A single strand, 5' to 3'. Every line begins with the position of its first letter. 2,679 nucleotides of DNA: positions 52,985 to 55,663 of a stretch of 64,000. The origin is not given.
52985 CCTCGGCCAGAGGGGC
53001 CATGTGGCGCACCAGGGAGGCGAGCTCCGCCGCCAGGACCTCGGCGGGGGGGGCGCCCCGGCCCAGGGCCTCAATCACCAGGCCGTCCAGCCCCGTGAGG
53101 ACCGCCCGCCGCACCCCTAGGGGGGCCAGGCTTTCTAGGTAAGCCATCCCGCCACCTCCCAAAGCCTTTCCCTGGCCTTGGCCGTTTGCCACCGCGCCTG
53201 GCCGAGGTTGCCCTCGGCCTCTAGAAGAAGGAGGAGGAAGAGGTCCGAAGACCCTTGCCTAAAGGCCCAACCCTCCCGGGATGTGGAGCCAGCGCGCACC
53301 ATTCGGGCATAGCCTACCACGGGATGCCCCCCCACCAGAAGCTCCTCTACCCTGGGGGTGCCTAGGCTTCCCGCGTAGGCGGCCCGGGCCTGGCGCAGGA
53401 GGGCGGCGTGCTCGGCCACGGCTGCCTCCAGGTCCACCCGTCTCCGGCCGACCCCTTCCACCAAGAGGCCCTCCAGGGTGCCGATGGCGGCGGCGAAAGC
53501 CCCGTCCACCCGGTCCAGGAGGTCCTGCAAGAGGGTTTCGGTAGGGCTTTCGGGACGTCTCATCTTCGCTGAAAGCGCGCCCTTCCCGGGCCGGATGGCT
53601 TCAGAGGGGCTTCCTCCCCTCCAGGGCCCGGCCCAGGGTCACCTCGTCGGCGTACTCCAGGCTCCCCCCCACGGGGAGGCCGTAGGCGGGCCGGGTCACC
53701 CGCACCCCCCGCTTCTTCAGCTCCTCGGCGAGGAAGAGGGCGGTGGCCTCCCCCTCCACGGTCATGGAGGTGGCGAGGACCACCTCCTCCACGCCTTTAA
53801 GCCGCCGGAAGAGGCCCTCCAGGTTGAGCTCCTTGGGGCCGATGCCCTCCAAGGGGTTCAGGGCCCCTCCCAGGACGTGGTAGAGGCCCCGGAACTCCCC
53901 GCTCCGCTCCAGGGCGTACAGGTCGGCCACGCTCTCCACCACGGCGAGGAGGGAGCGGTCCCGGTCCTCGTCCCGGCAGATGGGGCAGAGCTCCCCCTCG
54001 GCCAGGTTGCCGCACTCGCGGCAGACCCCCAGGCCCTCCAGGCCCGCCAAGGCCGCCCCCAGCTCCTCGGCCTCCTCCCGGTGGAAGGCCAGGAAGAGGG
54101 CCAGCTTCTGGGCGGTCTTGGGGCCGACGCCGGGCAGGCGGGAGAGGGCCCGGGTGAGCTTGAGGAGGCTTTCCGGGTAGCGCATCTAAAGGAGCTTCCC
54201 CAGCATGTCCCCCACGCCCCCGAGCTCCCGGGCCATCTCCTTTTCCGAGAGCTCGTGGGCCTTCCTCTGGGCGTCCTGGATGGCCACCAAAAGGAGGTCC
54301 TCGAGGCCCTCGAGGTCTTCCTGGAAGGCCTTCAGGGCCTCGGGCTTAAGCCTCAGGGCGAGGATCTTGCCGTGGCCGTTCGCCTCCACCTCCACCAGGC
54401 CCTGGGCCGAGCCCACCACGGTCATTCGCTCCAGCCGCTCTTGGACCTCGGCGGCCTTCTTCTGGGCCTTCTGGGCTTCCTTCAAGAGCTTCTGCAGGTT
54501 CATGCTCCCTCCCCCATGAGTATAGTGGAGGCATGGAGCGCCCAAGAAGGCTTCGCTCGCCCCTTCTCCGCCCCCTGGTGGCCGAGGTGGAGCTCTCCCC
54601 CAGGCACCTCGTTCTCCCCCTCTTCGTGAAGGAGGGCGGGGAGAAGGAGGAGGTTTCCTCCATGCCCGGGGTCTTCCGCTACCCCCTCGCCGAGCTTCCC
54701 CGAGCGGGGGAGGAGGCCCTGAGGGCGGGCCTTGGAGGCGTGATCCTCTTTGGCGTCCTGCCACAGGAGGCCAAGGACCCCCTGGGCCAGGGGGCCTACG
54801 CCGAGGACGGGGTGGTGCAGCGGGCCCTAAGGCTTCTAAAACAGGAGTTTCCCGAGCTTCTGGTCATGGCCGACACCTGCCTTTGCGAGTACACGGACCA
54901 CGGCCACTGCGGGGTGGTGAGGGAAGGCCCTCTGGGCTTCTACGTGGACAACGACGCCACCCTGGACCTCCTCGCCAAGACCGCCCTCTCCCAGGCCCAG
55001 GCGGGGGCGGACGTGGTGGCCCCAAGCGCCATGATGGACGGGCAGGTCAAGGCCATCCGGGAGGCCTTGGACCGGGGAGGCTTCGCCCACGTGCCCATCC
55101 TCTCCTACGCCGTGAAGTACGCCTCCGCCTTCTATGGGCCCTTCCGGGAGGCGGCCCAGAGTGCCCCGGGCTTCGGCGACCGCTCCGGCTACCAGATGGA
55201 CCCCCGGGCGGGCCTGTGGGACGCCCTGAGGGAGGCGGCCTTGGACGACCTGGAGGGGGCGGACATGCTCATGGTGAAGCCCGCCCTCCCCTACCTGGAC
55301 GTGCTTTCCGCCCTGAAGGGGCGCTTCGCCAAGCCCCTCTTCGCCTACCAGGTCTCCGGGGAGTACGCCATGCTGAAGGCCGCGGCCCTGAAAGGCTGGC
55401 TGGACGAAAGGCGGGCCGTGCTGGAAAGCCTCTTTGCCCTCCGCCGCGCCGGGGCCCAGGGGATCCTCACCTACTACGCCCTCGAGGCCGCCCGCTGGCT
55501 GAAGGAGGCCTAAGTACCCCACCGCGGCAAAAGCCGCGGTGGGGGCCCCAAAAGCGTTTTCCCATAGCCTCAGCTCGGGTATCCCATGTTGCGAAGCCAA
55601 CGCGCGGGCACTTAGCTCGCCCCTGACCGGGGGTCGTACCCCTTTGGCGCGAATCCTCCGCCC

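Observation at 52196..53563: Coupled cassette of three divergent Roadblock/LC7 paralogs plus DUF3467, with no GTPase partner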

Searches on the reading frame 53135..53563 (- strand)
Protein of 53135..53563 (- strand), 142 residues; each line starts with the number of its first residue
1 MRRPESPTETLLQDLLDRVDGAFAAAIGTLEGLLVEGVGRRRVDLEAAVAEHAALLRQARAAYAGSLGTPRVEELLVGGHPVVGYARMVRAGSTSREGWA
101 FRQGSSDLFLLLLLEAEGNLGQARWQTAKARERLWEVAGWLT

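Call 3: search_protein_families(library=pfam, proteins=[window:53135-53563:-], max_evalue=1)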
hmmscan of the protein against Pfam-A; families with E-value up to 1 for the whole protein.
window:53135-53563:- (142 aa): 1 family
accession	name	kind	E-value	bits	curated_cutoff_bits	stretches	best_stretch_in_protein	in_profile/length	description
PF03259.23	Robl_LC7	-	0.00048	20.2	23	1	11-80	4-72/91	Roadblock/LC7 domain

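Call 4: search_protein_families(library=ncbifam, proteins=[window:53135-53563:-], max_evalue=1)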
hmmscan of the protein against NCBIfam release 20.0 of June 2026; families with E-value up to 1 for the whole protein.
window:53135-53563:- (142 aa): 0 families

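Call 9: search_solved_structures(query=window:53135-53563:-, max_evalue=10)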
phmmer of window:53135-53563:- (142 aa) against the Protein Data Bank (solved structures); distinct sequences matched with E-value up to 10: 1.
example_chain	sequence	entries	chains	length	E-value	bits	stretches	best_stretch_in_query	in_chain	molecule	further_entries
7ct3_A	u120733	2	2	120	4.2e-06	30.3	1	10-125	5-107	Mutual gliding motility protein C (MglC) | Mutual gliding motility protein C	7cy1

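Call 30: find_homologous_proteins(query=window:53135-53563:-, max_evalue=0.001)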
Query window:53135-53563:- (142 aa): 41 proteins with E <= 0.001 among 257 candidates.
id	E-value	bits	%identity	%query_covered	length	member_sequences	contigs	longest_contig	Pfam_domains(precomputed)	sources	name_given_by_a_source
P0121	1.9e-83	295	99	100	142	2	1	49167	-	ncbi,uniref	ncbi:MAG: hypothetical protein ACP5JV_00970 [Thermus sp.]|uniref:hypothetical protein n=1 Tax=Thermu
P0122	9.3e-72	258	89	100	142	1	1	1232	-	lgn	-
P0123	1.9e-61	224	82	100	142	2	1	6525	-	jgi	-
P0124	3.4e-58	214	77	100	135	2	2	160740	-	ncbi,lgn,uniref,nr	ncbi:Predicted regulator of Ras-like GTPase activity, Roadblock/LC7/MglB family [Thermus arciformis]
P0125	1.6e-52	195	79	94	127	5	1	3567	-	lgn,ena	-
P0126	2.8e-52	194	75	94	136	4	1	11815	-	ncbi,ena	-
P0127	2.7e-51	191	73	94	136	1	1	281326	-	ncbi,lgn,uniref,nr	ncbi:hypothetical protein [Thermus albus]|uniref:hypothetical protein n=1 Tax=Thermus albus TaxID=29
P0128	5.5e-51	190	76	94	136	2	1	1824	-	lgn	-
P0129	2.1e-50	188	75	94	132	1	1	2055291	-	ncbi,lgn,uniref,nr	ncbi:roadblock/LC7 domain-containing protein [Thermus amyloliquefaciens]|uniref:roadblock/LC7 domain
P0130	6.9e-50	187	73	94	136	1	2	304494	-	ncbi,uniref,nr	ncbi:roadblock/LC7 domain-containing protein [Thermus caldifontis]|uniref:roadblock/LC7 domain-conta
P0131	2.5e-49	185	73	94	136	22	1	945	-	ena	-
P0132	1.3e-48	183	76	94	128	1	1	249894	-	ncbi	ncbi:hypothetical protein FJNA_19470 [Thermus sp. FJN-A]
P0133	1.8e-48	182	74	94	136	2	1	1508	-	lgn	-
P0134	4.9e-48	181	73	99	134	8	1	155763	-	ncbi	-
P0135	1.8e-47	179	70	94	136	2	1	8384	-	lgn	-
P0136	8.9e-47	177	71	94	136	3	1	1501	PF03259.24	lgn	-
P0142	1.0e-40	157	66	97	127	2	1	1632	PF03259.24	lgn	-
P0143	4.1e-39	152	57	97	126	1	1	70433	PF03259.24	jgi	jgi:predicted regulator of Ras-like GTPase activity (Roadblock/LC7/MglB family)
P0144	7.7e-39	151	57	97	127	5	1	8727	PF03259.24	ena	-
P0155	6.2e-36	142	62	97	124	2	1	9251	PF03259.24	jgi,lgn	-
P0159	7.2e-27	112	49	92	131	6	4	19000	PF03259.24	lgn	-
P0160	1.4e-22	98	65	56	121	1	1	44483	PF03259.24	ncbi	-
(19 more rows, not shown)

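Call 33: search_solved_structures(query=A3, max_evalue=1, show_alignments=1)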
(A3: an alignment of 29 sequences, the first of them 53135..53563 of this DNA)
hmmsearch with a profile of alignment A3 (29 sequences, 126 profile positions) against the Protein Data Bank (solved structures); distinct sequences matched with E-value up to 1: 2.
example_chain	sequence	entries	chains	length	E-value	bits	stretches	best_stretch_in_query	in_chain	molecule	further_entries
7ct3_A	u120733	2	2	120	6.4e-13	52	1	3-111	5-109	Mutual gliding motility protein C (MglC) | Mutual gliding motility protein C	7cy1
7f8m_A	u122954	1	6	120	0.12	15.6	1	10-121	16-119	Robl_LC7 domain-containing protein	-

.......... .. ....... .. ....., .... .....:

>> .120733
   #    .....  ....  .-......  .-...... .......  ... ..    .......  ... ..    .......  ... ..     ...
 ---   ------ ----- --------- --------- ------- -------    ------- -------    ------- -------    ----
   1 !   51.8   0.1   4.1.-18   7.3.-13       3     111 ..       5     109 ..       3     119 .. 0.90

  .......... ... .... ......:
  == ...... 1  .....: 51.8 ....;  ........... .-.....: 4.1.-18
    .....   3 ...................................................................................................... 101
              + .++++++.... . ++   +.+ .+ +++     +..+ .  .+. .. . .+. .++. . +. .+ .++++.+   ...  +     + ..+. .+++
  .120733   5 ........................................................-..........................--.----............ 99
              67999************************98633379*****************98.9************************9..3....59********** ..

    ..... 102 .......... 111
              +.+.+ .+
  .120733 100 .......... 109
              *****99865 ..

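Call 57: predict_structure(alignment_id=A3)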
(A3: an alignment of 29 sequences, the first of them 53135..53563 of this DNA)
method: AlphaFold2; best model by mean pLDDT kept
length: 142 residues; sequences in the alignment: 29
mean_pLDDT: 77.0   pTM: 0.73
mean pLDDT of the five models: 77.0, 66.0, 49.8, 48.1, 45.9
residues with pLDDT >= 90: 34; 70-90: 69; 50-70: 24; < 50: 15
segments of 3 or more residues with pLDDT < 50: 92-104
pLDDT, mean of each block of 10 residues (from residue 1): 76 93 90 88 86 85 68 73 76 40 60 90 90 69 42
secondary structure, 60 per line:
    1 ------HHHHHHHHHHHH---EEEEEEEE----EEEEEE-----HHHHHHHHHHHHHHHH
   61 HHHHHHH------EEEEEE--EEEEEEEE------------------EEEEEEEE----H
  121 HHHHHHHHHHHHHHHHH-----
elements in order: H7-18 E22-29 E34-39 H45-67 E74-79 E82-89 E108-115 H120-137

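Call 59: find_homologous_proteins(query=A4, max_evalue=0.001)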
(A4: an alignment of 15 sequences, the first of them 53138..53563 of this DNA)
Query A4 (15 sequences) (142 aa, profile of the alignment): 132 proteins with E <= 0.001 among 8000 candidates; the best 120 are listed.
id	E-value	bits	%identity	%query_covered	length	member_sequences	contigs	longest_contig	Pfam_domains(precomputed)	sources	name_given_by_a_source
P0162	9.5e-49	182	31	91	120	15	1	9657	-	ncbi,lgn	ncbi:MAG: hypothetical protein AAF708_08180 [Deinococcota bacterium]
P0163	2.1e-47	178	28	91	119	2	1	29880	PF03259.24,PF08923.17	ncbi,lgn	-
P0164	2.3e-46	174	29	91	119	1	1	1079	PF03259.24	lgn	-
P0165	2.8e-46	174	29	93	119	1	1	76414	PF03259.24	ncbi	ncbi:MAG: roadblock/LC7 domain-containing protein [Trueperaceae bacterium]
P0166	3.1e-46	174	29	91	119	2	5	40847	PF03259.24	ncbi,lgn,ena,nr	ncbi:MAG: roadblock/LC7 domain-containing protein [Trueperaceae bacterium]|nr:roadblock/LC7 domain-c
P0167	4.7e-46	173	31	91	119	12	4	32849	PF03259.24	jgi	jgi:uncharacterized protein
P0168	5.6e-46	173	32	91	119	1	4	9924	-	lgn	-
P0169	9.4e-46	173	32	91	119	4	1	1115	-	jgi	jgi:uncharacterized protein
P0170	9.9e-46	172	29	91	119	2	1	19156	PF03259.24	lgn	-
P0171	1.0e-45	172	32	91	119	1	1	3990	PF03259.24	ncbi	-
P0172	1.5e-45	172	32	89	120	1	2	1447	-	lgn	-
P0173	1.6e-45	172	28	91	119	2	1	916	PF03259.24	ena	-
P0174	2.5e-45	171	34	92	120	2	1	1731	-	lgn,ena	-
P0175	5.0e-45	170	33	91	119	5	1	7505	-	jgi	jgi:uncharacterized protein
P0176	5.0e-45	170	33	91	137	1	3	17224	-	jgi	jgi:predicted regulator of Ras-like GTPase activity (Roadblock/LC7/MglB family)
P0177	6.6e-45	170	34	91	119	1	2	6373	PF03259.24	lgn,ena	-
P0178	7.5e-45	170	33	91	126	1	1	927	PF03259.24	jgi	jgi:predicted regulator of Ras-like GTPase activity (Roadblock/LC7/MglB family)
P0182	1.4e-44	169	33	91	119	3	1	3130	PF03259.24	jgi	jgi:uncharacterized protein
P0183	1.6e-44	169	31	91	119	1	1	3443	PF03259.24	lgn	-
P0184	4.4e-44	167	29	91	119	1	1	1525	PF03259.24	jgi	jgi:predicted regulator of Ras-like GTPase activity (Roadblock/LC7/MglB family)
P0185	7.9e-44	166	31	91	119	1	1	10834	PF03259.24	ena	-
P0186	1.4e-43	166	26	91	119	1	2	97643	PF03259.24,PF08923.17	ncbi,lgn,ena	-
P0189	2.7e-43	165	30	91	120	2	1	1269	PF03259.24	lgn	-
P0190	2.8e-43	165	28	91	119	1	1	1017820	PF03259.24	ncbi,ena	-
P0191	6.5e-43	163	29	90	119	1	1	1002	PF03259.24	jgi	jgi:predicted regulator of Ras-like GTPase activity (Roadblock/LC7/MglB family)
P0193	1.3e-42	162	35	91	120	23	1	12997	PF03259.24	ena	-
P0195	5.3e-42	160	30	89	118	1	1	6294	PF03259.24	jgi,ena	-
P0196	1.0e-41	159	32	91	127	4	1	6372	PF03259.24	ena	-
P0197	1.6e-41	159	27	89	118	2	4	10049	PF03259.24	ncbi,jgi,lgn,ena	-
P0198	4.3e-41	157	32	91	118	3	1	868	PF03259.24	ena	-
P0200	5.2e-41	157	27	89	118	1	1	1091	PF03259.24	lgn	-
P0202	9.6e-40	153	26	91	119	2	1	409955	PF03259.24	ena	-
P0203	1.5e-39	152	34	93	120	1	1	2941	PF03259.24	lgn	-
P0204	3.3e-39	151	39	93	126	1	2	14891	PF03259.24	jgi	jgi:predicted regulator of Ras-like GTPase activity (Roadblock/LC7/MglB family)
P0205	3.5e-39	151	31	89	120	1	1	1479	PF03259.24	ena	-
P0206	5.1e-39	151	39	93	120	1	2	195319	PF03259.24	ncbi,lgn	ncbi:MAG TPA: roadblock/LC7 domain-containing protein [Trueperaceae bacterium]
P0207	5.1e-39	151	29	89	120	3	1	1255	PF03259.24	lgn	-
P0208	5.3e-39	151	39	93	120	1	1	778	PF03259.24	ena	-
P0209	5.5e-39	151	27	91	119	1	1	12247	PF03259.24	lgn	-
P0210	7.6e-38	147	35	91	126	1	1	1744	PF03259.24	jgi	jgi:predicted regulator of Ras-like GTPase activity (Roadblock/LC7/MglB family)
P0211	7.8e-38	147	36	93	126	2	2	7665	PF03259.24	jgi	jgi:predicted regulator of Ras-like GTPase activity (Roadblock/LC7/MglB family)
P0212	1.0e-37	147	33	89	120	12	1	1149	PF03259.24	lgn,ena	-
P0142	1.4e-37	146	66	97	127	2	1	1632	PF03259.24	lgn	-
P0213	1.5e-37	146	37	93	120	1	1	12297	PF03259.24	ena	-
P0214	1.6e-37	146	34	89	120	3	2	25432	PF03259.24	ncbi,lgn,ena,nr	ncbi:MAG TPA: roadblock/LC7 domain-containing protein [Trueperaceae bacterium]|nr:roadblock/LC7 doma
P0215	2.0e-37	146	37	91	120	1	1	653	PF03259.24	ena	-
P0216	2.4e-37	145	33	89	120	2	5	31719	PF03259.24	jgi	-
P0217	3.6e-37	145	37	88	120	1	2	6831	PF03259.24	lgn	-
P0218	4.7e-37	144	34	93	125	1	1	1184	PF03259.24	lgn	-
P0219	9.6e-37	143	23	91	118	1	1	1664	PF03259.24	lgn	-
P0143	1.4e-36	143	57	97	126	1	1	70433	PF03259.24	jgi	jgi:predicted regulator of Ras-like GTPase activity (Roadblock/LC7/MglB family)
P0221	1.7e-36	143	23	91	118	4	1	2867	PF03259.24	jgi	-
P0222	2.7e-36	142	32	90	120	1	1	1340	PF03259.24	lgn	-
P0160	3.6e-36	142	65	56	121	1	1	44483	PF03259.24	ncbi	-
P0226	8.1e-36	140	29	89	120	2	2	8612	PF03259.24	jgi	jgi:predicted regulator of Ras-like GTPase activity (Roadblock/LC7/MglB family)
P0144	1.1e-35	140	57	97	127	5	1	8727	PF03259.24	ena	-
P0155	1.7e-35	139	62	97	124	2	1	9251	PF03259.24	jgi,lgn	-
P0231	3.2e-35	139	32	89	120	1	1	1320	PF03259.24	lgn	-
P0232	4.1e-35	138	36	93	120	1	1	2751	PF03259.24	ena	-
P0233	7.1e-35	137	30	89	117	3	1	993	PF03259.24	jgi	-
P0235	3.2e-34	135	28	89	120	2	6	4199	PF03259.24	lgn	-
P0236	3.7e-34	135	31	86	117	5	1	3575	PF03259.24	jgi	jgi:predicted regulator of Ras-like GTPase activity (Roadblock/LC7/MglB family)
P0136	2.3e-33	133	71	94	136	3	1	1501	PF03259.24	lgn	-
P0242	2.8e-33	132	30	89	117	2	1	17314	PF03259.24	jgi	-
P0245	4.4e-32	128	33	89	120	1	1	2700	PF03259.24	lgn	-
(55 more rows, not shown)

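Call 60: fold_search(model_id=the predicted structure, library=pdb)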
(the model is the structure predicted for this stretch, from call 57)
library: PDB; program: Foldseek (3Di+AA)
matches with E <= 10: 766; with E <= 0.001: 92
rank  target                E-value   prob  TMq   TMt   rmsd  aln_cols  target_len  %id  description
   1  7ct3                  7.9e-09  1.00  0.55  0.64   5.3       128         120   29  Crystal Structure of MglC from Myxococcus xanthus (released 2021-01-27)
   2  3kye_C                6.1e-08  1.00  0.70  0.81   2.5       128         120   16  Crystal Structure of Roadblock/LC7 Domain from Streptomyces avermitilis (released 2009-12-22)
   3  3t1r_B                8.8e-08  1.00  0.70  0.74   2.3       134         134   17  MglB with tetrameric arrangement (released 2011-08-31)
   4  3t1r_D                8.8e-08  1.00  0.71  0.75   2.3       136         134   18  MglB with tetrameric arrangement (released 2011-08-31)
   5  3t12_B                8.8e-08  1.00  0.69  0.74   2.5       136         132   18  MglA in complex with MglB in transition state (released 2011-08-31)
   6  3kye_B                1.2e-07  1.00  0.71  0.82   2.6       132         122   16  Crystal Structure of Roadblock/LC7 Domain from Streptomyces avermitilis (released 2009-12-22)
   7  3t1s                  1.5e-07  1.00  0.68  0.72   2.5       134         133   19  MglB Homodimer (released 2011-08-31)
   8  6izw_C                1.8e-07  1.00  0.68  0.76   2.5       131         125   16  Myxococcus xanthus MglA bound to GTP-gamma-S and MglB (released 2019-10-16)
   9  3kye_A                1.9e-07  1.00  0.71  0.83   2.4       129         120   16  Crystal Structure of Roadblock/LC7 Domain from Streptomyces avermitilis (released 2009-12-22)
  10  1j3w_C                2.2e-07  1.00  0.71  0.75   4.2       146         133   18  Structure of Gliding protein-mglB from Thermus Thermophilus HB8 (released 2004-04-13)
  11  3t1r_C                2.3e-07  1.00  0.70  0.73   2.4       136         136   18  MglB with tetrameric arrangement (released 2011-08-31)
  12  1j3w_B                2.3e-07  1.00  0.70  0.73   2.5       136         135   18  Structure of Gliding protein-mglB from Thermus Thermophilus HB8 (released 2004-04-13)
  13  1j3w_A                2.8e-07  1.00  0.71  0.75   4.2       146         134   18  Structure of Gliding protein-mglB from Thermus Thermophilus HB8 (released 2004-04-13)
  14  3t1r_A                3.5e-07  1.00  0.71  0.76   4.2       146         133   18  MglB with tetrameric arrangement (released 2011-08-31)
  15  9jue_C                4.0e-07  1.00  0.69  0.81   2.5       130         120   18  Roadblock3 homodimer structure from Candidatus Prometheoarchaeum syntrophicum strain MK-D1 (released 2024-10-16)
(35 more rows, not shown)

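Call 78: search_protein_families(library=padloc, proteins=[window:53135-53563:-], max_evalue=0.01)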
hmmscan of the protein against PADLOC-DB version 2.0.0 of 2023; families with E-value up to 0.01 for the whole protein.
window:53135-53563:- (142 aa): 0 families

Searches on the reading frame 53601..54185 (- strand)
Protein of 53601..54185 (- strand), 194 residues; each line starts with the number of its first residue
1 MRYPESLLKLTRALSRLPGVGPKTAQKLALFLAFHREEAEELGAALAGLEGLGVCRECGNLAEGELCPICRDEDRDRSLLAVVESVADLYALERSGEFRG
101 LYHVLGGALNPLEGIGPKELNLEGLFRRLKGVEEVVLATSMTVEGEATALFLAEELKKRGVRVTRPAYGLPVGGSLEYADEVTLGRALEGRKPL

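Call 3: search_protein_families(library=pfam, proteins=[window:53601-54185:-], max_evalue=1)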
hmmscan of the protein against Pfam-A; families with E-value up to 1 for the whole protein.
window:53601-54185:- (194 aa): 12 families
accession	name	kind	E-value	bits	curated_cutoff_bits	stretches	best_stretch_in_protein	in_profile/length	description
PF13662.12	Toprim_4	-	2.8e-25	88.8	25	1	80-165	3-83/85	Toprim domain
PF21175.2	RecR_C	-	2.2e-13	49.8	22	1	169-192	1-24/24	RecR, C-terminal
PF01751.28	Toprim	-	7.3e-12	45.8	23.1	1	80-164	2-94/96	Toprim domain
PF21176.3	RecR_HhH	-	3.1e-10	40.2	27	1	9-47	3-42/45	RecR, helix-hairpin-helix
PF02132.21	RecR_ZnF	-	3e-08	33.7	22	1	54-72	3-21/21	RecR, Cys4-zinc finger domain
PF00633.29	HHH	-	6.7e-05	23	24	1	14-29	13-28/30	Helix-hairpin-helix motif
PF14520.12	HHH_5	-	0.00037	21.4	27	1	13-32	36-55/57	Helix-hairpin-helix domain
PF14716.13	HHH_8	-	0.0029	18.4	30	1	3-35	40-71/73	Helix-hairpin-helix domain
PF11798.14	IMS_HHH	-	0.0043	17.7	24.4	1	13-29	12-28/32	IMS family HHH motif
PF14447.12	Prok-RING_4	-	0.026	14.9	27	1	51-74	18-41/46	Prokaryotic RING finger family 4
PF13920.12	zf-C3HC4_3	-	0.085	13.1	27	1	53-72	24-44/49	Zinc finger, C3HC4 type (RING finger)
PF24973.1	EGF_LMN_ATRN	-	0.16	12.6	27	1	53-72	13-32/44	Laminin/attractin EGF domain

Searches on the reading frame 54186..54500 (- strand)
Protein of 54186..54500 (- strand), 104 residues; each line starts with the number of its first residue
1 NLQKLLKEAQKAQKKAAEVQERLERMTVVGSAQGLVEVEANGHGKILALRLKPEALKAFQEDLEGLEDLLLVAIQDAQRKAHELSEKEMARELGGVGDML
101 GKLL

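Call 3: search_protein_families(library=pfam, proteins=[window:54186-54500:-], max_evalue=1)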
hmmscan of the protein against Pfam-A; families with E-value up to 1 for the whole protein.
window:54186-54500:- (104 aa): 5 families
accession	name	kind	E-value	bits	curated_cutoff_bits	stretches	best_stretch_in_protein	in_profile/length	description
PF02575.21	YbaB_DNA_bd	-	1.3e-23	83.4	25.5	1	6-95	1-89/91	YbaB/EbfC DNA-binding family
PF20240.3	DUF6597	-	0.004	17.6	27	1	18-59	56-89/103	Domain of unknown function (DUF6597)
PF03825.22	Nuc_H_symport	-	0.085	12.3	25.9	1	27-62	333-368/400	Nucleoside H+ symporter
PF11839.13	Alanine_zipper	-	0.093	13.5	23.1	1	7-26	43-62/69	Alanine-zipper, major outer membrane lipoprotein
PF03359.18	GKAP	-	0.12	12.4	27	1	21-85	190-256/344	Guanylate-kinase-associated protein (GKAP) protein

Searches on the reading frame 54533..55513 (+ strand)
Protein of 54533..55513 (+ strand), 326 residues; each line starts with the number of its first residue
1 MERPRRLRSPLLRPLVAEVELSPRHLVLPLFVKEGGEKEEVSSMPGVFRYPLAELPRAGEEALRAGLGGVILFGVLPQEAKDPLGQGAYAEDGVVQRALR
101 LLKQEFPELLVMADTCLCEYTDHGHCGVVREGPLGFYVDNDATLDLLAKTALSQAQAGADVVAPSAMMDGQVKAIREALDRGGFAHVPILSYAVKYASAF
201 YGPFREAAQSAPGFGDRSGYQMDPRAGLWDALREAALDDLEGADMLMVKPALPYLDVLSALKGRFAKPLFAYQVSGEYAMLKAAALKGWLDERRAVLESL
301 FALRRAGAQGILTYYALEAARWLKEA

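Call 28: search_protein_families(library=pfam, proteins=[window:54533-55513:+], max_evalue=0.01)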
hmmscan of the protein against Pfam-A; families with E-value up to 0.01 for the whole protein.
window:54533-55513:+ (326 aa): 1 family
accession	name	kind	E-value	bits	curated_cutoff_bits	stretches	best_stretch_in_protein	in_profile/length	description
PF00490.27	ALAD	-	1.7e-134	448.4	24.6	1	2-322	2-317/317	Delta-aminolevulinic acid dehydratase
